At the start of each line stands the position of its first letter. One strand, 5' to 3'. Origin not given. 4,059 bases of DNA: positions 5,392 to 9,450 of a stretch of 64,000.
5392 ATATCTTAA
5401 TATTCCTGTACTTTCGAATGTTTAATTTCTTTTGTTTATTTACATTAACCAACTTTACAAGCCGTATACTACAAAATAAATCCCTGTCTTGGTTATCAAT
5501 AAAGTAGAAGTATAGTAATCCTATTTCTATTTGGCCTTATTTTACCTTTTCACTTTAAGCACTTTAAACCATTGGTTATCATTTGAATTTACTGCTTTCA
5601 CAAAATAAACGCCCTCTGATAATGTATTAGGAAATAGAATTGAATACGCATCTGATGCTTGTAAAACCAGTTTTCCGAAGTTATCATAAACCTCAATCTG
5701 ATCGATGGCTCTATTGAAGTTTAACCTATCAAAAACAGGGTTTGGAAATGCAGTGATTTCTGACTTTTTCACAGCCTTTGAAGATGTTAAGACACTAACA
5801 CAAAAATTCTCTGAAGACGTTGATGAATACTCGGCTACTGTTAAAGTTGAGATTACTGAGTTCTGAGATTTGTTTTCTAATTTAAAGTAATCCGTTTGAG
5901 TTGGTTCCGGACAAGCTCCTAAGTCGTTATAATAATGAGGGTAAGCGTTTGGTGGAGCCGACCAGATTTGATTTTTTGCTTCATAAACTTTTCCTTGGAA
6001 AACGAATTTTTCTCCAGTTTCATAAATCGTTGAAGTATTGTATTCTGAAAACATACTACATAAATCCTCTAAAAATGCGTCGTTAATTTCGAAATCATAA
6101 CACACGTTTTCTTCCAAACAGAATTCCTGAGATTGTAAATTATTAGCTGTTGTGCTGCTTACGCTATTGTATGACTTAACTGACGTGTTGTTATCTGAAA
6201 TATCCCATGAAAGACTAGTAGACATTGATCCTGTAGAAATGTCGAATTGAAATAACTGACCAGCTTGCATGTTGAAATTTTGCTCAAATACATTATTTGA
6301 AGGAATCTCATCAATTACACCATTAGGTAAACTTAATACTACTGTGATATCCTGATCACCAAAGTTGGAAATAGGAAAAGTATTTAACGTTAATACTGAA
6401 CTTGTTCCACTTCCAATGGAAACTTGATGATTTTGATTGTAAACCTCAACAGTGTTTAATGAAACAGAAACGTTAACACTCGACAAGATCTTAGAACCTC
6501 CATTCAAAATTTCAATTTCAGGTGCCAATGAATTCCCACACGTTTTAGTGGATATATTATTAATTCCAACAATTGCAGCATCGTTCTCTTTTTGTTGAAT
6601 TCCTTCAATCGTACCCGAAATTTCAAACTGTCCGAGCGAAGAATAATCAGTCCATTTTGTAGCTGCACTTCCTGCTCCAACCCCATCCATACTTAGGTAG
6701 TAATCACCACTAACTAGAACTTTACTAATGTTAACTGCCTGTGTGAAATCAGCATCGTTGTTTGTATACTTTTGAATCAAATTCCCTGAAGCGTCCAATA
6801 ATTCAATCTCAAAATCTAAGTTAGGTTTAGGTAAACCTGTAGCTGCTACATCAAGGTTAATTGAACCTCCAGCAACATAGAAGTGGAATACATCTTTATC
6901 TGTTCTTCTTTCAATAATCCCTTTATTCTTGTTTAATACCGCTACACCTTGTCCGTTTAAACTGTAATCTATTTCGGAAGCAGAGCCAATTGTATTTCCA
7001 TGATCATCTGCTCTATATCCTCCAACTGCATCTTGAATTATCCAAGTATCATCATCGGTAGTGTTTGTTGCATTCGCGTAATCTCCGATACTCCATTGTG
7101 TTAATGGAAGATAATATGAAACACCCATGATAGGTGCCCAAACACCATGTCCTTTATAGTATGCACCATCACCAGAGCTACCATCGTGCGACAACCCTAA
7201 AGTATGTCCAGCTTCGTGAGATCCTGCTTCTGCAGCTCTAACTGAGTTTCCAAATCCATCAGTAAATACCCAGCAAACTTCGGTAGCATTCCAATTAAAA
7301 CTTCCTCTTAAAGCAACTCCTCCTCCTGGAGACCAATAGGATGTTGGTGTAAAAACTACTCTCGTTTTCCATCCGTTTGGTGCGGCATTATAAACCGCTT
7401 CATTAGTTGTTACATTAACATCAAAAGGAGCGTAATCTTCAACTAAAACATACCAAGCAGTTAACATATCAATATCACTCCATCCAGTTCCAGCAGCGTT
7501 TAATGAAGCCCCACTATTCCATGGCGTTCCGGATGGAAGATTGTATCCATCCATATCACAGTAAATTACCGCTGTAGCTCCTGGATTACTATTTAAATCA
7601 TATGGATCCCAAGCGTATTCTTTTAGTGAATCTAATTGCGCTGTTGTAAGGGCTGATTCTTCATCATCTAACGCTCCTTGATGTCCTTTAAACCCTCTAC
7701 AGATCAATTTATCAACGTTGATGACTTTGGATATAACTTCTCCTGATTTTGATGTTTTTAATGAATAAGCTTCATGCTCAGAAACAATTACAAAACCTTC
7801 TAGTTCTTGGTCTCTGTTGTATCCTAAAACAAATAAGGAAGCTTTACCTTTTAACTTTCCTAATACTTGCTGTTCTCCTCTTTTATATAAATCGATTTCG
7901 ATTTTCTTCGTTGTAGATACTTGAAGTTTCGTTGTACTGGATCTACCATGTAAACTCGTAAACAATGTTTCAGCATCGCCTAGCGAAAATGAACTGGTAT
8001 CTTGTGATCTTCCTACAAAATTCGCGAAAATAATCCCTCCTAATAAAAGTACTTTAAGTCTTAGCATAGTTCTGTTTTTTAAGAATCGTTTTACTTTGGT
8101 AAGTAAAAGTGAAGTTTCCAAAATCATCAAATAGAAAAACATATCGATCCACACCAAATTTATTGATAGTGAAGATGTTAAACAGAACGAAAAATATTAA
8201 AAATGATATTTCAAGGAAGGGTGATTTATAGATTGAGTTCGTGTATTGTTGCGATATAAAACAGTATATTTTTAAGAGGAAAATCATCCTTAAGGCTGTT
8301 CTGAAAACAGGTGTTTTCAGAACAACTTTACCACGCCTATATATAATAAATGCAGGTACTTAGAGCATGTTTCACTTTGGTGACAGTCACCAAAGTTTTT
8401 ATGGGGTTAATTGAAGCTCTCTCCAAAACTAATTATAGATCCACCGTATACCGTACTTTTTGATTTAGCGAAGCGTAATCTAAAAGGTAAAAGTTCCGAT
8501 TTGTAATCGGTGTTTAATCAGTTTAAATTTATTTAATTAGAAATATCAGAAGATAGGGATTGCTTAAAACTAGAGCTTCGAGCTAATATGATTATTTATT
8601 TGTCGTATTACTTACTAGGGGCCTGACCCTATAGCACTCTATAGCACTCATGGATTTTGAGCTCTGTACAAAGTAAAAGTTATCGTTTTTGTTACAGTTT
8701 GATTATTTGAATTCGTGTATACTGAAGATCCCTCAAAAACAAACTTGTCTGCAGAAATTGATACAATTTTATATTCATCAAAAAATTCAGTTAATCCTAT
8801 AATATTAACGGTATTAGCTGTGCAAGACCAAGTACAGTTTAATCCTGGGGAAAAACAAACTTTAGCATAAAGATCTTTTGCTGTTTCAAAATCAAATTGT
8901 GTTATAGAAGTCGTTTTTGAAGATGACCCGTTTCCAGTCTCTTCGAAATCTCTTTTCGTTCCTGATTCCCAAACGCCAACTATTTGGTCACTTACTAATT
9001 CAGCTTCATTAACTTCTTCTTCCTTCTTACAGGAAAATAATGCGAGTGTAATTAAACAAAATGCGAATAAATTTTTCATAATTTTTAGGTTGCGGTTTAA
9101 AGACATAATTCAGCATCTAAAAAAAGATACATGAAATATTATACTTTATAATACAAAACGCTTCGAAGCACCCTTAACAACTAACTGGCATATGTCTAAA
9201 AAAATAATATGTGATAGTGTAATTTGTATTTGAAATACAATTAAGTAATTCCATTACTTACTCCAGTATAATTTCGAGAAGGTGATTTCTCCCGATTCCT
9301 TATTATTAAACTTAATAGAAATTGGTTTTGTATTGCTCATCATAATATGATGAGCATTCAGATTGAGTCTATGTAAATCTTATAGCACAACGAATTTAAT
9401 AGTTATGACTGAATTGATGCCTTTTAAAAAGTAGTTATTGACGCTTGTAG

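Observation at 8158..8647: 490 bp gene-free gap with a 28 bp perfect palindrome, a T-tailed hairpin and repeat copy B: a candidate small RNA or regulatory hub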

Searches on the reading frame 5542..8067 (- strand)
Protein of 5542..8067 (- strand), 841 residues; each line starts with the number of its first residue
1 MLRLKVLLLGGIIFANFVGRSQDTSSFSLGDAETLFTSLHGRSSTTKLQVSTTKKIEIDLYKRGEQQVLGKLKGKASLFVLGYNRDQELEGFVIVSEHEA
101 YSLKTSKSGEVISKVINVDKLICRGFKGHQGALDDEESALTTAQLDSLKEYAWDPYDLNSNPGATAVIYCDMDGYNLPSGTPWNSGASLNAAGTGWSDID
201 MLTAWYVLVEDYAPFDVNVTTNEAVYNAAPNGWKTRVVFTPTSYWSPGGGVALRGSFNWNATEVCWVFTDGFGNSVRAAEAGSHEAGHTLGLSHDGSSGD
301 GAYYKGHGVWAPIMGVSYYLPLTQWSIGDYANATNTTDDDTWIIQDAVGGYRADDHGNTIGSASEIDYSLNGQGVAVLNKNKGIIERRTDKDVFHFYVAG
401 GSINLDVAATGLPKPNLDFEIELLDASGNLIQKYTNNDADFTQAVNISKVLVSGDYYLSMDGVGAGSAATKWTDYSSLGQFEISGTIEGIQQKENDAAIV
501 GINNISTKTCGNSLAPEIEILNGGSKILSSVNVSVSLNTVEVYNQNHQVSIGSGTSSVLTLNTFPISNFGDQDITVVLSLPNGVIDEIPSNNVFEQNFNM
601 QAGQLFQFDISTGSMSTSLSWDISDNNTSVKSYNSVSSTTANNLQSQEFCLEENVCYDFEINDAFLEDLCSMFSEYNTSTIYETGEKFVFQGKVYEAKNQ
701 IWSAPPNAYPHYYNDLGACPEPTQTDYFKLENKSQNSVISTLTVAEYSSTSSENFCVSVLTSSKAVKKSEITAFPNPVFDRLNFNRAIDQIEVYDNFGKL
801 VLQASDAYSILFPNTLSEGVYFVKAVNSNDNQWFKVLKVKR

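Call 14: search_protein_families(library=pfam, proteins=[window:5542-8067:-], max_evalue=0.01)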
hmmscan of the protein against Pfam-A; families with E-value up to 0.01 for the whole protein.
window:5542-8067:- (841 aa): 2 families
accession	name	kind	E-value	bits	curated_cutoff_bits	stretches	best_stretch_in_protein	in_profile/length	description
PF18962.6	Por_Secre_tail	-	2e-10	41.2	27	1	774-833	2-70/75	Secretion system C-terminal sorting domain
PF13688.12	Reprolysin_5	-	0.0025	18.5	27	1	233-299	90-162/196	Metallo-peptidase family M12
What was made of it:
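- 5542..8067 (-): Secreted zinc metalloprotease (HExxH motif) with a type IX secretion (T9SS) C-terminal sorting domain, 841 aa. Pfam Por_Secre_tail, with a weak Reprolysin_5 hit (call 14).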

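Call 20: find_homologous_proteins(query=window:5542-8067:-)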
Query window:5542-8067:- (841 aa): 1635 proteins with E <= 0.001 among 8000 candidates; the best 120 are listed.
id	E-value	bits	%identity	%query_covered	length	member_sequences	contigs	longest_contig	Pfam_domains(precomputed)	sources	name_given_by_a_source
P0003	0.0e+0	1908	100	100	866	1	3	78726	PF18962.8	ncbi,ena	-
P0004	8.1e-238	810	46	98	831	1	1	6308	-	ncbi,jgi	jgi:hypothetical protein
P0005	1.6e-233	796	46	97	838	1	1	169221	PF18962.8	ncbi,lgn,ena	-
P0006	1.7e-229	782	45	96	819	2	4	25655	PF04151.22,PF18962.8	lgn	-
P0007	3.4e-170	586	41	90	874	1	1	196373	PF18962.8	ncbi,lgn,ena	-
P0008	1.2e-156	541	36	92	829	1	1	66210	PF18962.8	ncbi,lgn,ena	-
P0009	3.6e-148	513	38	94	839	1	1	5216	PF18962.8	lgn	-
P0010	5.8e-117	410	31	98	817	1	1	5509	PF18962.8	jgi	jgi:archaellum component FlaF (FlaF/FlaG flagellin family)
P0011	1.2e-83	300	28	98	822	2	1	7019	PF18962.8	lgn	-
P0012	6.6e-83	297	37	58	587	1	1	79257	PF18962.8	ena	-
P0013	3.8e-82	295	36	59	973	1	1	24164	PF18099.8,PF18962.8,PF14200.13,PF03422.22,PF00652.29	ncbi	-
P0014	3.1e-79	285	37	58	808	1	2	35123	PF18962.8,PF22184.3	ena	-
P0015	3.6e-79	285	37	58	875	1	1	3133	PF00030.25,PF17957.8,PF18962.8,PF03995.19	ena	-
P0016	9.0e-79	284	39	55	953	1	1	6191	PF18099.8,PF00030.25,PF04151.22,PF18962.8,PF14200.13,PF03995.19,PF03422.22,PF00652.29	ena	-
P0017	9.3e-79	284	38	56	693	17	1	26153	PF13582.13,PF13688.13,PF18962.8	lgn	-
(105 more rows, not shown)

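Call 31: find_encoding_contigs(protein=P0003, flank=10000, max_places=10)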
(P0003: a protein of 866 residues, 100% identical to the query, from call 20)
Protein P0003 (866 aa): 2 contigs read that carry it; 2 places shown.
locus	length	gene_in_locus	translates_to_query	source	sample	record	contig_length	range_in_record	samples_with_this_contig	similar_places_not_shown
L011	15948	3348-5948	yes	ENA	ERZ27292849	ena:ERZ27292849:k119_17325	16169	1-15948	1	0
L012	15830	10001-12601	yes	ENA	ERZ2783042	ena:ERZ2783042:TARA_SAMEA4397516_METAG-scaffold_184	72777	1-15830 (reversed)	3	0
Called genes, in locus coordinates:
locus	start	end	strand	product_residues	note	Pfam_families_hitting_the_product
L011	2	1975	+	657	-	?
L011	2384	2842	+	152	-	-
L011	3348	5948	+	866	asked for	PF18962:Por_Secre_tail (weak)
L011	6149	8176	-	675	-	PF13306:LRR_5 (faint), PF01030:Recep_L_domain (faint), PF23952:LRR_EndoS (faint), PF18962:Por_Secre_tail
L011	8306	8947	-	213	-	PF12080:GldM_4th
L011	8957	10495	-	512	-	PF00916:Sulfate_transp, PF01740:STAS (faint)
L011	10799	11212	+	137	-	-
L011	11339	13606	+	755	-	PF17210:SdrD_B (faint), PF05048:NosD, PF13229:Beta_helix, PF13620:CarboxypepD_reg, PF18962:Por_Secre_tail (weak)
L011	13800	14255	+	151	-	PF02566:OsmC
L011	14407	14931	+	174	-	-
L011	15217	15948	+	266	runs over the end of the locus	-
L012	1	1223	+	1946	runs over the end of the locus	PF11465:Receptor_2B4 (faint), PF19081:Ig_7 (faint), PF24312:Ig-like_POM152 (faint), PF26689:FIDD (faint), PF06832:BiPBP_C (faint), PF13585:CHU_C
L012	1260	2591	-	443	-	PF00206:Lyase_1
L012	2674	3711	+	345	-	PF01522:Polysacc_deac_1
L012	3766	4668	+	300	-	-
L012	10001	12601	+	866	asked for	PF18962:Por_Secre_tail (weak)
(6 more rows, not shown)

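Call 43: find_encoding_contigs(protein=P0005, flank=6000, max_places=2)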
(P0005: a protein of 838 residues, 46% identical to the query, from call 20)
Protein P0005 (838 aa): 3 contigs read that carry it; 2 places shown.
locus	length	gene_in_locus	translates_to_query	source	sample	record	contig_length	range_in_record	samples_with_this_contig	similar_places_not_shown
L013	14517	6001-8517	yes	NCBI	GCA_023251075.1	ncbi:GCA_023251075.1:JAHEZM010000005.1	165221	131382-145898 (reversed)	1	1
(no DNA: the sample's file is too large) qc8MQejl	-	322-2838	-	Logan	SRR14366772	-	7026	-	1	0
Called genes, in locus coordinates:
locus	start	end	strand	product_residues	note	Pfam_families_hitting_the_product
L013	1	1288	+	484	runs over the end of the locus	PF01336:tRNA_anti-codon, PF00152:tRNA-synt_2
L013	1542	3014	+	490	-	PF24299:DUF7483, PF18962:Por_Secre_tail (weak)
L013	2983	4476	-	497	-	-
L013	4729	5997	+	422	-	PF05572:Peptidase_M43, PF18962:Por_Secre_tail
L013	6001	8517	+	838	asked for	PF18962:Por_Secre_tail (weak)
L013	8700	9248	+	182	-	-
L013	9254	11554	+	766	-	-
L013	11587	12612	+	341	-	PF04371:PAD_porph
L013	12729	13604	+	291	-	PF00795:CN_hydrolase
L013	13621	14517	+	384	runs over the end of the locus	PF21088:MS_channel_1st, PF00924:MS_channel_2nd, PF21082:MS_channel_3rd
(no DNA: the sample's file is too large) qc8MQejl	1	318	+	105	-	?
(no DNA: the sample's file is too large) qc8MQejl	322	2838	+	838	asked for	PF18962:Por_Secre_tail (weak)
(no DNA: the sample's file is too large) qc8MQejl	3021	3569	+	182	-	-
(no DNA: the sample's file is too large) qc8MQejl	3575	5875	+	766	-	-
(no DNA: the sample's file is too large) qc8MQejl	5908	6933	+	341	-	PF04371:PAD_porph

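Call 44: find_encoding_contigs(protein=P0006, flank=6000, max_places=2)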
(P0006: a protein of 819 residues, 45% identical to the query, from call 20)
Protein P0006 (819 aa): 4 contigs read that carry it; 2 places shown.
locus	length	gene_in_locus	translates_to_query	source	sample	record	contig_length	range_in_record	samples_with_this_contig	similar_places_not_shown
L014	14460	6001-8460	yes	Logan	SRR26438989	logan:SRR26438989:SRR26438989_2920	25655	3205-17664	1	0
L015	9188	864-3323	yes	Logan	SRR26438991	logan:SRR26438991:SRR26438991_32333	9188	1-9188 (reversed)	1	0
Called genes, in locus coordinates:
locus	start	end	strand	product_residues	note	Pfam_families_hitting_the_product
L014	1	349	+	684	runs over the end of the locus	PF07715:Plug, PF00593:TonB_dep_Rec_b-barrel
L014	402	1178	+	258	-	PF06167:Peptidase_M90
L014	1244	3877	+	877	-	PF07696:7TMR-DISMED2, PF07695:7TMR-DISM_7TM, PF00072:Response_reg, PF00165:HTH_AraC (weak), PF12833:HTH_18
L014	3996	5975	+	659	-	PF00089:Trypsin, PF18962:Por_Secre_tail (faint), PF18911:PKD_4, PF19081:Ig_7 (weak)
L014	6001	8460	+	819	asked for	PF18962:Por_Secre_tail (faint), PF04151:PPC (weak)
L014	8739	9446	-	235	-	PF13568:OMP_b-brl_2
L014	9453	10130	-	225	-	PF13568:OMP_b-brl_2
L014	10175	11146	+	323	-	PF25594:GldB_lipo, PF10026:DUF2268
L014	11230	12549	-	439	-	PF00696:AA_kinase, PF22468:ACT_9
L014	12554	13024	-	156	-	PF00885:DMRL_synthase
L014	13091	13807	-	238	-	PF00515:TPR_1 (faint), PF13414:TPR_11 (faint), PF09976:TPR_21 (faint), PF13176:TPR_7 (faint), PF13424:TPR_12 (faint), PF07719:TPR_2 (faint), PF13432:TPR_16 (weak), PF13174:TPR_6 (weak), +2 more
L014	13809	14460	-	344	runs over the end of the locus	PF00676:E1_dh, PF02775:TPP_enzyme_C (weak)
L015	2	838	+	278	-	?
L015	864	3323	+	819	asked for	PF18962:Por_Secre_tail (faint), PF04151:PPC (weak)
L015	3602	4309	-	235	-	PF13568:OMP_b-brl_2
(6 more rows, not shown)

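Call 45: find_encoding_contigs(protein=P0004, flank=6000, max_places=2)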
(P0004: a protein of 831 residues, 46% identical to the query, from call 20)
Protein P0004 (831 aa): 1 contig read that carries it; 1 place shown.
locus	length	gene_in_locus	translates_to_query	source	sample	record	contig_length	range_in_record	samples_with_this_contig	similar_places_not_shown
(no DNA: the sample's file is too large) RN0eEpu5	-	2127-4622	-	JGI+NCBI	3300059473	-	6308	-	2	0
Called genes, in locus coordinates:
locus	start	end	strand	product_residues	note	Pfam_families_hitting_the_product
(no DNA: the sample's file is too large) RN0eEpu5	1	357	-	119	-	?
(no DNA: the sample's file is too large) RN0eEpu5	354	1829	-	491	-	-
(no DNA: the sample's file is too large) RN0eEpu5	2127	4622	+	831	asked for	-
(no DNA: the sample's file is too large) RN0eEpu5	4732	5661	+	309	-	PF00389:2-Hacid_dh, PF02826:2-Hacid_dh_C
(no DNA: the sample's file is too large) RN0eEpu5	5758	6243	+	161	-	-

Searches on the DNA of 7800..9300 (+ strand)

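Call 5: search_rna_families(source=window, start=7800, end=9300, threshold=evalue, max_evalue=10, show_alignments=3)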
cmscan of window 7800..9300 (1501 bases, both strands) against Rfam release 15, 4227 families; matches with E-value up to 10: 5.
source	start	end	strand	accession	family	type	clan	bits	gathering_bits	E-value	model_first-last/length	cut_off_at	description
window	7825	7897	-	RF02183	ST7-OT3_1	Gene; lncRNA;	-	17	50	9.2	1-79/79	no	ST7 overlapping transcript 3 conserved region 1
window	8293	8327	-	RF00852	mir-231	Gene; miRNA;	-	16.3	50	7.4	1-80/80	no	mir-231 microRNA precursor family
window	8996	9059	-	RF03548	mir-302_2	Gene; miRNA;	-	15.8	70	9.2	1-68/68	no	mir-302_2 microRNA precursor family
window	8911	9087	-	RF02590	Spy1186876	Gene; sRNA;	-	12.5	208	8.8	1-243/243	no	S. pyogenes small RNA 1186876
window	8280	8332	-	RF00372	sroH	Gene; sRNA;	-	11.3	80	7.3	100-161/161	no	sroH RNA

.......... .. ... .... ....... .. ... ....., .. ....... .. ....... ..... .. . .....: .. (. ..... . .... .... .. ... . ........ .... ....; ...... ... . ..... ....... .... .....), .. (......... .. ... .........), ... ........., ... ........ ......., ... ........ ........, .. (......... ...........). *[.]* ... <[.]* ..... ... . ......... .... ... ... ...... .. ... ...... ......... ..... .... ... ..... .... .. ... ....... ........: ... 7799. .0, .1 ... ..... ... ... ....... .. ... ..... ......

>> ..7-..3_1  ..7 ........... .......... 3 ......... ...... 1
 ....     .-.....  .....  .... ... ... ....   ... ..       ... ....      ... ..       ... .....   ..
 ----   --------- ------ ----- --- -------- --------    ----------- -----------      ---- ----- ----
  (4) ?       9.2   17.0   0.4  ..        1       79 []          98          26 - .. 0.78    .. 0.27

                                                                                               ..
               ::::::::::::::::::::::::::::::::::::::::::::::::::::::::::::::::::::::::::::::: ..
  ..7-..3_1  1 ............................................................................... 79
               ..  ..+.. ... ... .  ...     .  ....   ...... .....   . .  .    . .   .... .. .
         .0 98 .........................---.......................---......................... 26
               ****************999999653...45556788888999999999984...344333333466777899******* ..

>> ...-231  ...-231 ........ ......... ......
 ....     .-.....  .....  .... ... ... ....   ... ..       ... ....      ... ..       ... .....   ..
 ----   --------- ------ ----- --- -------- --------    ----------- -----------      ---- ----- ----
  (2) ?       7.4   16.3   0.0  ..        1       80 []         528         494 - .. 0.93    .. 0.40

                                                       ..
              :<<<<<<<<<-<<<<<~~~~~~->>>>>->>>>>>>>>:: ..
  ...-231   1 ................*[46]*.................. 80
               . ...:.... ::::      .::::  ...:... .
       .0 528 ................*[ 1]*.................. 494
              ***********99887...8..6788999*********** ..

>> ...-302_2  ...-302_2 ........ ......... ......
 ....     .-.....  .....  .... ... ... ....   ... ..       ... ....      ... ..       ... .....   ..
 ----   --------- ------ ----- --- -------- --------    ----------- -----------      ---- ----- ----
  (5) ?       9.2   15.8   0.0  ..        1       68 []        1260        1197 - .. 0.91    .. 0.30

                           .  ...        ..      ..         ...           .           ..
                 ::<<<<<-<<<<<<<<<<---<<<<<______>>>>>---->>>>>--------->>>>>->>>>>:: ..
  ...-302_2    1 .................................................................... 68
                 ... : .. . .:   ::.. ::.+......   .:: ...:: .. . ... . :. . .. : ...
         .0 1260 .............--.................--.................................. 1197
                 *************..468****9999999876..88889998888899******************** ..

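Call 73: search_dna_similar(query=window:8068-8647:+, collection=phages, mode=distant, max_rows=10)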
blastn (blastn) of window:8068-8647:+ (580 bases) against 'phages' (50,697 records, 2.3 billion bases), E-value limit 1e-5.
No match.

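Call 74: search_dna_similar(query=window:8068-8647:+, collection=plasmids, mode=distant, max_rows=10)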
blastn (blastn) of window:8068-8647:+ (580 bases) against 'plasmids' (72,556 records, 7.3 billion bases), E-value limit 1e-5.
No match.

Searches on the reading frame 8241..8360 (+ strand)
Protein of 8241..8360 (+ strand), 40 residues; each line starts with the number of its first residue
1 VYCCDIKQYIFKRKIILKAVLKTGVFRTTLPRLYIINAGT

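Call 79: search_protein_representatives(protein=window:8241-8360:+)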
Query: 40 residues. Proteins with E-value up to 0.001 (for the whole library): 0; up to 1e-10: 0; up to 1e-30: 0. The best 0 are listed.
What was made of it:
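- No pseudogene trace was found: the 40-aa ORF has no homologs (call 79), and blastn against phages and plasmids is empty (calls 73, 74).
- Checked: The one ORF that ends just before the terminator (8241-8363, 40 aa) has no hit among 1.84 billion representative proteins (call 79).
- Non-coding status: the 40-aa ORF that ends 10 nt before the hairpin has 0 hits in 1.84 billion proteins (call 79).
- Tried and rejected: Hidden small gene: the 40-aa ORF 8241-8363 has no homolog (call 79).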

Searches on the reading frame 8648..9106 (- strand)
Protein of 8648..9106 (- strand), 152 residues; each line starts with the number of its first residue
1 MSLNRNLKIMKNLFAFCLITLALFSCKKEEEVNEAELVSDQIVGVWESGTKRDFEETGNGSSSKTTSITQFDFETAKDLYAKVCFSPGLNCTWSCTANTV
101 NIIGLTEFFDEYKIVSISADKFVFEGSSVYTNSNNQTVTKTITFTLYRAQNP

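Call 12: find_encoding_contigs(protein=window:8648-9106:-, flank=10000, max_places=10)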
Protein window:8648-9106:- (152 aa): 2 contigs read that carry it; 1 place shown.
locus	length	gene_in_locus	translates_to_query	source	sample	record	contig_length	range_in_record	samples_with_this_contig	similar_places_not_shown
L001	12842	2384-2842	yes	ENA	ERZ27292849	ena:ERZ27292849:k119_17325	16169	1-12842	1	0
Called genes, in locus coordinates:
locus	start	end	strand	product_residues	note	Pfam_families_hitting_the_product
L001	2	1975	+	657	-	?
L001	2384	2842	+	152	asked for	-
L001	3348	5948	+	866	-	PF18962:Por_Secre_tail (weak)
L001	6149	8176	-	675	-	PF13306:LRR_5 (faint), PF01030:Recep_L_domain (faint), PF23952:LRR_EndoS (faint), PF18962:Por_Secre_tail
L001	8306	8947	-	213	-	PF12080:GldM_4th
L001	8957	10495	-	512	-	PF00916:Sulfate_transp, PF01740:STAS (faint)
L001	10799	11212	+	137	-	-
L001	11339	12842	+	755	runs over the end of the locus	PF17210:SdrD_B (faint), PF05048:NosD, PF13229:Beta_helix, PF13620:CarboxypepD_reg, PF18962:Por_Secre_tail (weak)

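Call 14: search_protein_families(library=pfam, proteins=[window:8648-9106:-], max_evalue=0.01)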
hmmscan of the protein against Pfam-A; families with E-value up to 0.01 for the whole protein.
window:8648-9106:- (152 aa): 0 families

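Call 18: find_homologous_proteins(query=window:8648-9106:-)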
Query window:8648-9106:- (152 aa): 2 proteins with E <= 0.001 among 14 candidates.
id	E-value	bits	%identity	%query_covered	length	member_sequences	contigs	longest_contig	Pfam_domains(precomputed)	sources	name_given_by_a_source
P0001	3.0e-88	311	100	94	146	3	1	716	-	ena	-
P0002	7.6e-51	190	64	87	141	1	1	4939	-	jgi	jgi:hypothetical protein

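Call 19: find_encoding_contigs(protein=P0002, flank=10000)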
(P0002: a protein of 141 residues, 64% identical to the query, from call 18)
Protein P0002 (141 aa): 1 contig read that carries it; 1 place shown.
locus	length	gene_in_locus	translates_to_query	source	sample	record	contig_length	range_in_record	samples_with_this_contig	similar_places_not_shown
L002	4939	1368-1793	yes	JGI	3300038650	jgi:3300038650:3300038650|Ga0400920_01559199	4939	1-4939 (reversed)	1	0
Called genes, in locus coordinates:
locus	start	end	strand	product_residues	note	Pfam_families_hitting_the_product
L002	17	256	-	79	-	-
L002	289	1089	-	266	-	PF18962:Por_Secre_tail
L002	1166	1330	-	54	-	PF16967:TcfC (weak), PF18962:Por_Secre_tail (weak)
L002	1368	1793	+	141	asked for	-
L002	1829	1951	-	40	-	-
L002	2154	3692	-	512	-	PF00916:Sulfate_transp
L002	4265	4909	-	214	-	PF12762:DDE_Tnp_IS1595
